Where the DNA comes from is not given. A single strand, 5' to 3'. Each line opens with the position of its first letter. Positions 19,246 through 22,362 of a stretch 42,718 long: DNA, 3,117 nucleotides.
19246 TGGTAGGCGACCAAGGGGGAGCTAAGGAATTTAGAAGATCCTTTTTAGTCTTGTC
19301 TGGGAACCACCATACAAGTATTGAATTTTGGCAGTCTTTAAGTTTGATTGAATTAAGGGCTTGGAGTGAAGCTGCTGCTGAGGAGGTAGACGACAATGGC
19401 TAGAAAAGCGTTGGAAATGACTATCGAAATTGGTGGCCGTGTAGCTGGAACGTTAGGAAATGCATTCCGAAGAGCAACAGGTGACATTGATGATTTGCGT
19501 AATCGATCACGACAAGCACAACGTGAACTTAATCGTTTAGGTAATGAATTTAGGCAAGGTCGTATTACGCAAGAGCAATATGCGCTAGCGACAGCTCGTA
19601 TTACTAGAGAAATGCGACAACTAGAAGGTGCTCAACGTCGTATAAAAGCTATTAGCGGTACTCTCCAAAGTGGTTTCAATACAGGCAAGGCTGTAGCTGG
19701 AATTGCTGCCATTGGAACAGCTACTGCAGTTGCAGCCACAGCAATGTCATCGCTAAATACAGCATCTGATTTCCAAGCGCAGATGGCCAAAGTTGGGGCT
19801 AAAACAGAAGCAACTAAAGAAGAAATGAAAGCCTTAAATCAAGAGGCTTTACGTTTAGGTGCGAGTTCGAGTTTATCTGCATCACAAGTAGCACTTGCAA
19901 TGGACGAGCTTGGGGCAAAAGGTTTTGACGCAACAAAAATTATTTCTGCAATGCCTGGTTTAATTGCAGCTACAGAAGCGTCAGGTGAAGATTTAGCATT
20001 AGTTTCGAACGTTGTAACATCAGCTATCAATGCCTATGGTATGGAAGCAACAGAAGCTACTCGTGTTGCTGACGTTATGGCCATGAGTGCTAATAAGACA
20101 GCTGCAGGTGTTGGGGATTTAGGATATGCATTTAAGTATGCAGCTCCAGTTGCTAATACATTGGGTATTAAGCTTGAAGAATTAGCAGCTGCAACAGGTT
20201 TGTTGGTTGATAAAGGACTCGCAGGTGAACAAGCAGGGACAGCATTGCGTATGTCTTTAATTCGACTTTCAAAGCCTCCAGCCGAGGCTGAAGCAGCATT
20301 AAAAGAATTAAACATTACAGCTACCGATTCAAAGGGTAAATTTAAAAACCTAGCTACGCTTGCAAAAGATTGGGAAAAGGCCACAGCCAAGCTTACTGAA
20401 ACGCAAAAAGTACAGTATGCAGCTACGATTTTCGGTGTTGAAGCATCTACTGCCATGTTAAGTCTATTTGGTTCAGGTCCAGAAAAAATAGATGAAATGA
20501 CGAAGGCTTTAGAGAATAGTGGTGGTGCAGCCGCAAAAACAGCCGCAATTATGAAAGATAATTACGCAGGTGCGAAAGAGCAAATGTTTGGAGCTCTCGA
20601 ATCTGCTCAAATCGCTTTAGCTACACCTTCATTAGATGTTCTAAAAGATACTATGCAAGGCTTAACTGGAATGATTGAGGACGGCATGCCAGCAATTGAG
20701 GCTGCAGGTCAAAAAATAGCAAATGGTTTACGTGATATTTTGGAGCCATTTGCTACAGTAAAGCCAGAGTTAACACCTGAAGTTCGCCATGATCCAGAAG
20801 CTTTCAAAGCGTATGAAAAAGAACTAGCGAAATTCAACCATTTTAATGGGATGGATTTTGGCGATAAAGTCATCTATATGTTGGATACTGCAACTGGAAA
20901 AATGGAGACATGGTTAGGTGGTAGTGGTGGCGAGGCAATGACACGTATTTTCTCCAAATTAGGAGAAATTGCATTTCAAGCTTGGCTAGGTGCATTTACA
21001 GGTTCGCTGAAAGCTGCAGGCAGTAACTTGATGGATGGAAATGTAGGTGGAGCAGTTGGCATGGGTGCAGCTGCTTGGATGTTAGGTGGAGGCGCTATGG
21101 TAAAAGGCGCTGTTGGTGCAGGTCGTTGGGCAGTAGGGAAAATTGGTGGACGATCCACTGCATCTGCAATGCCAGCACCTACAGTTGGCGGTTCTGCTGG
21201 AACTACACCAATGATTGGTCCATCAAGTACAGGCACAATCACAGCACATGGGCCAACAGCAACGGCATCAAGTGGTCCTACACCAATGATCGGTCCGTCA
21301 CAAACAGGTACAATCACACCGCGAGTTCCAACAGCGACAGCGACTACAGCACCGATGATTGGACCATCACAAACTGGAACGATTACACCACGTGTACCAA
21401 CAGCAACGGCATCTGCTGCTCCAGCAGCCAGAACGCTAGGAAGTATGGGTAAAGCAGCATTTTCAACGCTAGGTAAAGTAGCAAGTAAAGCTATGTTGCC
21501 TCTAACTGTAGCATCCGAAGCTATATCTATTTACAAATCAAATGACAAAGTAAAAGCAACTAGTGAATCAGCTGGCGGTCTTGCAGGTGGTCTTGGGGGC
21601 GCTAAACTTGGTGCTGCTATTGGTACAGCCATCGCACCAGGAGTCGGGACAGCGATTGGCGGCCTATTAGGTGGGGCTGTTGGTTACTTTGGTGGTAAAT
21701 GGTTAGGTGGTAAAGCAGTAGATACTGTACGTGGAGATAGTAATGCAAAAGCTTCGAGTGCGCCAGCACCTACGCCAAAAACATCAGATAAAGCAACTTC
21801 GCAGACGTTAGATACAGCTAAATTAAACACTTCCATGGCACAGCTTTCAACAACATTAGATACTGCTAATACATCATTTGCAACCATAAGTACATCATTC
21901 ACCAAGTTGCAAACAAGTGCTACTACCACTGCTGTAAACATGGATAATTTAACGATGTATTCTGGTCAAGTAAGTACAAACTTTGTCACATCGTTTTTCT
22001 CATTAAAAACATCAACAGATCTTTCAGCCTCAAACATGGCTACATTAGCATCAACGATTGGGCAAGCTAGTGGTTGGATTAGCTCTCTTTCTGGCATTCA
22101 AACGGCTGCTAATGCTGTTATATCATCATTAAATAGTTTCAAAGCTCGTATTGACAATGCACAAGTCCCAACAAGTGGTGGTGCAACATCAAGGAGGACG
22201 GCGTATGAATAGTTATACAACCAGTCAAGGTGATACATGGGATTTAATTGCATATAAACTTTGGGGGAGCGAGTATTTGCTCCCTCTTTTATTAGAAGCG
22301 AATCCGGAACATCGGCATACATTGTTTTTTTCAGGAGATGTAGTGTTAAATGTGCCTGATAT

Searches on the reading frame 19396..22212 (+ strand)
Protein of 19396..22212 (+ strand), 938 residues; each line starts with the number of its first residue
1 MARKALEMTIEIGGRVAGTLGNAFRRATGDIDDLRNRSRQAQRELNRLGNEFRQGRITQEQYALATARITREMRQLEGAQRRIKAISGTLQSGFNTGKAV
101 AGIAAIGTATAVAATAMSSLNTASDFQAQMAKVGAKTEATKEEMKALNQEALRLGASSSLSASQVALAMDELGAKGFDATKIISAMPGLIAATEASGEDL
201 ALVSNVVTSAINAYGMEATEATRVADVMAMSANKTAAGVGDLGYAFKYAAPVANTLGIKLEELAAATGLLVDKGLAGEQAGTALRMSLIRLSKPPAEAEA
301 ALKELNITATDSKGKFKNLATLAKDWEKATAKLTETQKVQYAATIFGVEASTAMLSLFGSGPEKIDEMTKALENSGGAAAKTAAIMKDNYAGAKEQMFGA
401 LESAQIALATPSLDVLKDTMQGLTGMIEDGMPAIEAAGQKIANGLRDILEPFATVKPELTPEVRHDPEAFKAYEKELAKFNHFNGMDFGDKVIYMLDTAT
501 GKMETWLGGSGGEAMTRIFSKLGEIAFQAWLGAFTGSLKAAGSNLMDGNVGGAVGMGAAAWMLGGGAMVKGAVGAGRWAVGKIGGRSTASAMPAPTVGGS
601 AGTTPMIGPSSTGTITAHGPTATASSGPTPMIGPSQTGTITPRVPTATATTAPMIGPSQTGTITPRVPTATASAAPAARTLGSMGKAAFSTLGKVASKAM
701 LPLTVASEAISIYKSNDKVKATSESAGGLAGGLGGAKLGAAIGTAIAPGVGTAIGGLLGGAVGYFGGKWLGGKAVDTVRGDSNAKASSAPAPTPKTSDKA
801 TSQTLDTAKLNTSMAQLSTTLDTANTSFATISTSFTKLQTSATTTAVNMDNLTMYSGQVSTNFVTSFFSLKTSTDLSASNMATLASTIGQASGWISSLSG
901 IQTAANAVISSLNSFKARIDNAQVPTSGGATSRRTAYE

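Call 62: search_protein_families(library=phrogs, proteins=[window:19396-22212:+], max_evalue=0.00001)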
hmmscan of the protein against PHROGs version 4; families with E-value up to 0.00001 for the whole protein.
window:19396-22212:+ (938 aa): 26 families (the best 25 are shown)
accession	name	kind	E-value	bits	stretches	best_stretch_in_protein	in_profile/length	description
phrog_1533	-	tail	1.1e-101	342.3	1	33-888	173-739/1688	tail length tape measure protein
phrog_4704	-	tail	3.2e-75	255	1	36-440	142-534/625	tail length tape measure protein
phrog_1272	-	tail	4e-65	221.4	1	18-443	171-592/1606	tail length tape measure protein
phrog_1293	-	tail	2.4e-63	215.5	1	24-428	93-501/1424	tail length tape measure protein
phrog_9696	-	tail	1.9e-62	212.5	1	63-405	29-370/1415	tail length tape measure protein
phrog_991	-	tail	9.6e-60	203.4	1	25-443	183-615/1966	tail length tape measure protein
phrog_28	-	tail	6.2e-58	198.3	1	30-569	194-663/1228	tail length tape measure protein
phrog_5218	-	unknown function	1.9e-53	183.1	1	32-440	134-585/1599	-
phrog_167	-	tail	6.2e-53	181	1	32-795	214-735/1555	tail length tape measure protein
phrog_5493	-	tail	5e-52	178.4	1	66-408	10-369/1102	tail length tape measure protein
phrog_19074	-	unknown function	1.6e-50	173.1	1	4-452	46-480/1384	-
phrog_16692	-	unknown function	7.3e-49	168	1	75-425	138-497/1107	-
phrog_28420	-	tail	1.3e-35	123.7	1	100-427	36-349/906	tail length tape measure protein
phrog_38390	-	tail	4.9e-35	121.9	1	69-407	15-337/1029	tail length tape measure protein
phrog_9228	-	tail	6.7e-29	101.8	1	35-418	135-497/1425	tail length tape measure protein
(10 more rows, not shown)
